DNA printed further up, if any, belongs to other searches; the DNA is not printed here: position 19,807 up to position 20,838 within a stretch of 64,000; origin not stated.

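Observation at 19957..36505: Recurrent cassette: about 8 x 42 bp palindromic array, GC hairpin, DUF6261-like gene (two independent copies)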

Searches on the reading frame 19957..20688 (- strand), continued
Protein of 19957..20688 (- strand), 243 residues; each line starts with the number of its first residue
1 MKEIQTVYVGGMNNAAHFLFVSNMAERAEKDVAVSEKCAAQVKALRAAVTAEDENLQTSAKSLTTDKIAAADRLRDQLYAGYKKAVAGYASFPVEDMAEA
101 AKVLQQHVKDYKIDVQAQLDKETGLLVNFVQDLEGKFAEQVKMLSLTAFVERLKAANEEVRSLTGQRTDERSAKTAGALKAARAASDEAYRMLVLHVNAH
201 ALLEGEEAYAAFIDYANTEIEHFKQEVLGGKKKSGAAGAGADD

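Call 54: search_protein_families(library=pfam, proteins=[L054:3787-5406:+, L054:1380-2639:-, L062:821-2452:-, L075:3876-5912:+, L072:4480-6453:+, L079:1154-2023:-, L080:3955-4926:+, L065:3907-4719:+, L066:4346-5257:+, L056:1239-2510:+], max_evalue=0.0001)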
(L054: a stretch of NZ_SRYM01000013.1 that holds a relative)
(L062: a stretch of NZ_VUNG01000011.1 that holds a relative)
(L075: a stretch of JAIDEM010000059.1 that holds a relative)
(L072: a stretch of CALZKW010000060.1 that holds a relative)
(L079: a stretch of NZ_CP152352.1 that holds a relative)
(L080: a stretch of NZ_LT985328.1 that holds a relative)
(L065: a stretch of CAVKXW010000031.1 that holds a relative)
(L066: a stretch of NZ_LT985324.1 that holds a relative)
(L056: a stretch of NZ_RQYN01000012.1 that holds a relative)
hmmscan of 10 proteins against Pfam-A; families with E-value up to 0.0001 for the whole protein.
L054:3787-5406:+ (539 aa): 3 families
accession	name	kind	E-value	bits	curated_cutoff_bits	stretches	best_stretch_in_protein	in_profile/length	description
PF16347.10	SGSH_C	-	2.3e-65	219.9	29.3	1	373-531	1-152/154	N-sulphoglucosamine sulphohydrolase, C-terminal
PF00884.28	Sulfatase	-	8.8e-55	186.6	25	1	41-425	2-301/301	Sulfatase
PF01663.27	Phosphodiest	-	1.6e-08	35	23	0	337-371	188-222/342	Type I phosphodiesterase / nucleotide pyrophosphatase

L054:1380-2639:- (419 aa): 2 families
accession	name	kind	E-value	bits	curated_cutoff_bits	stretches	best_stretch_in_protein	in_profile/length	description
PF04055.27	Radical_SAM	-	1.3e-08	35.7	29.5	1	61-194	2-135/166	Radical SAM superfamily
PF12836.13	HHH_3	-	2.2e-05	24.9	27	1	326-357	6-41/65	Helix-hairpin-helix motif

L062:821-2452:- (543 aa): 1 family
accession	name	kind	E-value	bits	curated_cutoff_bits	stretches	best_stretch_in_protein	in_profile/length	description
PF08797.16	HIRAN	-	1.6e-10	41.1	24.7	1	411-494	2-84/96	HIRAN domain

L075:3876-5912:+ (678 aa): 1 family
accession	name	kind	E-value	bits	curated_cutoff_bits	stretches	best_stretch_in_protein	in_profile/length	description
PF13091.12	PLDc_2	-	1e-18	67.9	27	1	214-337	1-129/132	PLD-like domain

L072:4480-6453:+ (657 aa): 3 families
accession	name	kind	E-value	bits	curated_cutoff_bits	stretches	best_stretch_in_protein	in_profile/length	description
PF10566.15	Glyco_hydro_97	-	2.2e-66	224.5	32.5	1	299-544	6-263/275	Glycoside hydrolase 97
PF14508.12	GH97_N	-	1.3e-56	192.1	25.3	1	23-285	1-224/229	Glycosyl-hydrolase 97 N-terminal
PF14509.12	GH97_C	-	2.5e-19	69.8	25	1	564-655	1-94/97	Glycosyl-hydrolase 97 C-terminal, oligomerisation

L079:1154-2023:- (289 aa): 2 families
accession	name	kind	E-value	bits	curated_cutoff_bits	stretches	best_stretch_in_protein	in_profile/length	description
PF13155.12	Toprim_2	-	1.5e-14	54.5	22.1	1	197-282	2-88/88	Toprim-like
PF01807.25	Zn_ribbon_DnaG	-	1.9e-05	24.8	24.9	1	24-87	26-88/98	CHC2 zinc finger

L080:3955-4926:+ (323 aa): 1 family
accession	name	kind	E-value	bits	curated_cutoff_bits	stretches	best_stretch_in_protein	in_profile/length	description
PF02086.21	MethyltransfD12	-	5.7e-61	206.9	22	1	11-266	1-241/253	D12 class N6 adenine-specific DNA methyltransferase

L065:3907-4719:+ (270 aa): 0 families

L066:4346-5257:+ (303 aa): 1 family
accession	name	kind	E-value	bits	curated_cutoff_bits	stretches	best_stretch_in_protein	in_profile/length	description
PF07751.16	Abi_2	-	5.2e-52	177.3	25.6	1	36-220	2-184/184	Abi-like protein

L056:1239-2510:+ (423 aa): 1 family
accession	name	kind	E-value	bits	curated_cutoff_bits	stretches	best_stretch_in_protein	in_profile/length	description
PF09861.14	Lar_N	-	3.1e-07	30.3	23.3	1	31-179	53-194/204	Lactate racemase N-terminal domain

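Call 60: fold_search(model_id=the predicted structure, library=viral)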
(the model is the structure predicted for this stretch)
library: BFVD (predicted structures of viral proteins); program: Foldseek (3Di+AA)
matches with E <= 10: 478; with E <= 0.001: 0
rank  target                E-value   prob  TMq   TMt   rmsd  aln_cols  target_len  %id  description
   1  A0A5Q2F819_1          1.1e-01  0.18  0.17  0.06  27.9       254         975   16  Tape measure protein [Gordonia phage Sixama]
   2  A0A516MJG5            1.4e-01  0.23  0.18  0.19  30.6       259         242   14  (no name in the UniProt tables at hand)
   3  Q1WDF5                1.4e-01  0.21  0.16  0.06  32.0       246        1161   20  (no name in the UniProt tables at hand)
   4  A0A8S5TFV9            1.5e-01  0.20  0.18  0.09  33.2       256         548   11  STRUCTURAL MAINTENANCE OF CHROMOSOMES PROTEIN [Phage sp. ctL4h4]
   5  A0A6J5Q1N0            1.8e-01  0.35  0.22  0.21  36.4       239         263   19  Uncharacterized protein [uncultured Caudovirales phage]
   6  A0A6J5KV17            1.9e-01  0.30  0.21  0.19  35.0       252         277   12  Uncharacterized protein [uncultured Caudovirales phage]
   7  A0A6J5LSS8            2.1e-01  0.57  0.27  0.28  26.8       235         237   12  Internal virion protein [uncultured Caudovirales phage]
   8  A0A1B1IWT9            2.2e-01  0.35  0.22  0.23  28.4       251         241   14  (no name in the UniProt tables at hand)
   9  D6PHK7                2.2e-01  0.15  0.16  0.13  25.4       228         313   14  (no name in the UniProt tables at hand)
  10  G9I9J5                2.6e-01  0.30  0.20  0.15  19.7       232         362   15  (no name in the UniProt tables at hand)
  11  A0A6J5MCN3            2.7e-01  0.35  0.22  0.26  19.4       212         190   15  Internal virion protein [uncultured Caudovirales phage]
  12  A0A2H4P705            2.7e-01  0.13  0.16  0.06  51.0       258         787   19  GDSL-like lipase [Pseudomonas phage nickie]
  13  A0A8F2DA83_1          3.0e-01  0.15  0.18  0.07  27.8       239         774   20  Tape measure protein [Gordonia phage VanLee]
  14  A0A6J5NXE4            3.1e-01  0.44  0.27  0.27  29.4       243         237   14  Uncharacterized protein [uncultured Caudovirales phage]
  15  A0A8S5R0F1            3.4e-01  0.15  0.17  0.16  35.9       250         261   11  Uncharacterized protein (Fragment) [Myoviridae sp. ctxjh1]
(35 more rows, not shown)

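Call 80: search_dna_similar(query=window:19957-20688:-, collection=plasmids, mode=protein, max_evalue=0.001, max_rows=25)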
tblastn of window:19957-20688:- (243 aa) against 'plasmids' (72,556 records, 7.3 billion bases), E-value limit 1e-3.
Records with a match: 1; places in all: 1; records where one place covers at least 80% of the query: 1.
Best place of each record, by identity: <60% 1.
By first word of the organism name: Prevotella 1.
By predicted mobility (MOB-suite, as given by PLSDB): non-mobilizable 1.
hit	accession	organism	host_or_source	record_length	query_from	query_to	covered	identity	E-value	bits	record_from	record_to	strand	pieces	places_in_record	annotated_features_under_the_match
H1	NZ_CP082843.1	Prevotella nigrescens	-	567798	3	228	93%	43.0%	3e-34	137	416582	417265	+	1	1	DUF6261 family protein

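Call 81: search_dna_similar(query=window:19957-20688:-, collection=phages, mode=protein, max_evalue=0.001, max_rows=15)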
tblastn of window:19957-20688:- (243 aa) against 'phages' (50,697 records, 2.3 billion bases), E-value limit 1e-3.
Records with a match: 2; places in all: 2; records where one place covers at least 80% of the query: 1.
Best place of each record, by identity: 60-80% 1; <60% 1.
By first word of the organism name: Bacteriophage 2.
By host as written in the record: - 2.
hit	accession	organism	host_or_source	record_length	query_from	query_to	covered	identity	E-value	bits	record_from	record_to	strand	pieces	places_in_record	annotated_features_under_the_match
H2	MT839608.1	Bacteriophage sp.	human fecal samples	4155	1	228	94%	61.8%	8e-66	226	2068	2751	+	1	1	record has no annotation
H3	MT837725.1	Bacteriophage sp.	human fecal samples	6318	41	221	74%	30.4%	2e-8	60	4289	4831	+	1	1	record has no annotation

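Call 82: get_annotated_region(hit=H1, flank=2500)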
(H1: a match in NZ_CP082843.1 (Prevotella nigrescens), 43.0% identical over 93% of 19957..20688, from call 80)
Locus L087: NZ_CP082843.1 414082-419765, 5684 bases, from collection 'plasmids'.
description: Prevotella nigrescens strain FDAARGOS_1486 plasmid unnamed, complete sequence
organism: Prevotella nigrescens (NCBI taxid 28133)
taxonomy: Bacteria; Bacteroidota; Bacteroidia; Bacteroidales; Prevotellaceae; Prevotella; Prevotella nigrescens
host: -; source: -; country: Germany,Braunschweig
typing (MOB-suite, as given by PLSDB): non-mobilizable; mating-pair formation MPF_T
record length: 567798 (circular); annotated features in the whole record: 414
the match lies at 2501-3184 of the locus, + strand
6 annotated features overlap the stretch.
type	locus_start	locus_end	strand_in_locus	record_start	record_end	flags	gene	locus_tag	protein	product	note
CDS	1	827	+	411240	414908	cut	-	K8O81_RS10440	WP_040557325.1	hypothetical protein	-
CDS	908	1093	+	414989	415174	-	-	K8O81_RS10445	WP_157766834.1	hypothetical protein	-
CDS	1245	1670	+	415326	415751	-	-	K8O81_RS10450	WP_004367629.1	GxxExxY protein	-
CDS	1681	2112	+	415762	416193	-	-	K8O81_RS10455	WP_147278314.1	hypothetical protein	-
CDS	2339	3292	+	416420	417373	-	-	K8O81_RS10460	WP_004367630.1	DUF6261 family protein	-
CDS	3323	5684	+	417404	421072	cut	-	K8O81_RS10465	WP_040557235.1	hypothetical protein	-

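Call 90: search_protein_families(library=pfam, proteins=[L079:164-649:-, L079:646-1128:-, L079:4254-4733:-, L079:4777-5187:-, L079:5174-5623:-, L079:5803-6534:-, L080:4895-5737:+, L080:5739-6518:+, L065:4724-5398:+, L061:4666-6699:-], max_evalue=0.001)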
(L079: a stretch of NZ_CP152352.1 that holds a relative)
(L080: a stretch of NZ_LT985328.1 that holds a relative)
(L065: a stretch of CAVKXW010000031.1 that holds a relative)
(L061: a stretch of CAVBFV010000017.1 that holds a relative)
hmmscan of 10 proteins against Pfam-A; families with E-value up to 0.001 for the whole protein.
L079:164-649:- (161 aa): 1 family
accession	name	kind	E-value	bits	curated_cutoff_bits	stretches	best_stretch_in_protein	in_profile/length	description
PF00959.24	Phage_lysozyme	-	5.9e-12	46.5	22.3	1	49-154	14-125/125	Phage lysozyme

L079:646-1128:- (160 aa): 1 family
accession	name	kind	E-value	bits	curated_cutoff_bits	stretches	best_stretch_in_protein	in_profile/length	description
PF12988.13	TraQ_transposon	-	1.5e-62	209.9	27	1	14-143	3-132/133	TraQ conjugal transfer protein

L079:4254-4733:- (159 aa): 1 family
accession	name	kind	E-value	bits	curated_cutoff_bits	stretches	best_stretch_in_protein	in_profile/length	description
PF21247.3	Fic-like_C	-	3.7e-06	27.2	27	1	109-154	17-62/64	Filamentation induced by cAMP protein Fic-like, C-terminal domain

L079:4777-5187:- (136 aa): 0 families

L079:5174-5623:- (149 aa): 1 family
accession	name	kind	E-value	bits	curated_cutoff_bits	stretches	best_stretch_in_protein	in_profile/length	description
PF08989.15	DUF1896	-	3.1e-49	167.2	25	1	7-148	2-142/142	Domain of unknown function (DUF1896)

L079:5803-6534:- (243 aa): 2 families
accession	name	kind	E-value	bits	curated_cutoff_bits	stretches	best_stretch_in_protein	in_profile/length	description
PF01131.25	Topoisom_bac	-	3.1e-25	89.5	35.1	1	32-116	324-409/411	DNA topoisomerase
PF13342.12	Toprim_Crpt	-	9.5e-20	70.8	32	1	168-226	1-59/60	C-terminal repeat of topoisomerase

L080:4895-5737:+ (280 aa): 2 families
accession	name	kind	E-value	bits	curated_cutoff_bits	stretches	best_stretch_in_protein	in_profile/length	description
PF04556.18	DpnII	-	1.6e-102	343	23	1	12-277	1-276/278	DpnII restriction endonuclease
PF24447.1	RE_BanI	-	0.00079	18.9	28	0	145-250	198-302/338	Type II restriction enzyme BanI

L080:5739-6518:+ (259 aa): 2 families
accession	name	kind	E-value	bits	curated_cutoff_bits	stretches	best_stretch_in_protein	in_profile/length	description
PF22518.2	DUF6997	-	1.3e-50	172.3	27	1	87-256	3-174/175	Domain of unknown function (DUF6997)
PF22515.2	DUF6996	-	3.3e-23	81.9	27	1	7-84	1-71/71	Domain of unknown function (DUF6996)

L065:4724-5398:+ (224 aa): 0 families

L061:4666-6699:- (677 aa): 8 families
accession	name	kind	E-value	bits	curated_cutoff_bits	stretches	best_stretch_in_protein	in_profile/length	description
PF25596.1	CPSase_L_D1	-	5e-46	155.8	27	1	160-271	2-117/118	Carbamoyl phosphate synthase preATP-grasp domain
PF02787.25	CPSase_L_D3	-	2e-29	101.8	26.6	1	18-95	2-78/80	Carbamoyl-phosphate synthetase large chain, oligomerisation domain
PF02786.22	CPSase_L_D2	-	9.9e-27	94.3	19.8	1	275-475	1-208/211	Carbamoyl-phosphate synthase L chain, ATP binding domain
PF02142.27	MGS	-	6.8e-23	81.1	24.1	1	557-648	2-94/94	MGS-like domain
PF02222.28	ATP-grasp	-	1.1e-13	51.6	27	1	281-446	1-162/179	ATP-grasp domain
PF07478.18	Dala_Dala_lig_C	-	6.6e-10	39.3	24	1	283-444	2-173/204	D-ala D-ala ligase C-terminus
PF08443.16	RimK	-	2e-09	37.8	21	1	273-378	1-103/188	RimK-like ATP-grasp domain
PF15632.11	ATPgrasp_Ter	-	1.1e-06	28.8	29.1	1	361-485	14-123/131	ATP-grasp in the biosynthetic pathway with Ter operon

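Call 100: find_related_loci(query=A2, collection=metagenome_contigs, flank=1200)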
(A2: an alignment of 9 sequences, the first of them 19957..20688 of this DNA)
Query A2 (243 aa) in metagenome_contigs; peptide patterns used: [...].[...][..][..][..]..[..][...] (x = any residue, [..] = any of these).
600 stretches matched a pattern (row limit reached: there are more); 437 encode a relative of the query (tblastn E <= 1e-3); the best 80 are kept; 80 distinct loci.
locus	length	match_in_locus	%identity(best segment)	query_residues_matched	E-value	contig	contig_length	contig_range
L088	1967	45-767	87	1-241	4e-142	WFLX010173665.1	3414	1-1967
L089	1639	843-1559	86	1-239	3e-146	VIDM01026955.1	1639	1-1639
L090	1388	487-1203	86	1-239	1e-146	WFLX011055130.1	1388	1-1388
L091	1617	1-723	83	2-242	7e-145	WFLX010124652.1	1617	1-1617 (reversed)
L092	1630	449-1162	86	1-238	5e-145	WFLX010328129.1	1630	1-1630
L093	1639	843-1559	85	1-239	2e-144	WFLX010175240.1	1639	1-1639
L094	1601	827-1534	86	1-236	3e-144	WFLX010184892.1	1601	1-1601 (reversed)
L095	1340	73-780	84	1-236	4e-145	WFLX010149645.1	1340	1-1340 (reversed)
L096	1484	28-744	85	1-239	5e-144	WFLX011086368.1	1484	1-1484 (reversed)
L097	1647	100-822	82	1-241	1e-142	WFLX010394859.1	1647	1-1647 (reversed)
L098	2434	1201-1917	84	1-239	1e-137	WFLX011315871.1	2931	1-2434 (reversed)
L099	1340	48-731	87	1-228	2e-143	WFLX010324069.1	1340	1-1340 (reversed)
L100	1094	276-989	83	1-238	5e-144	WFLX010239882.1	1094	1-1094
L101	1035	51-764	82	1-238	5e-143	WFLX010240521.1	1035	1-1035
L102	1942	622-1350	82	1-242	3e-136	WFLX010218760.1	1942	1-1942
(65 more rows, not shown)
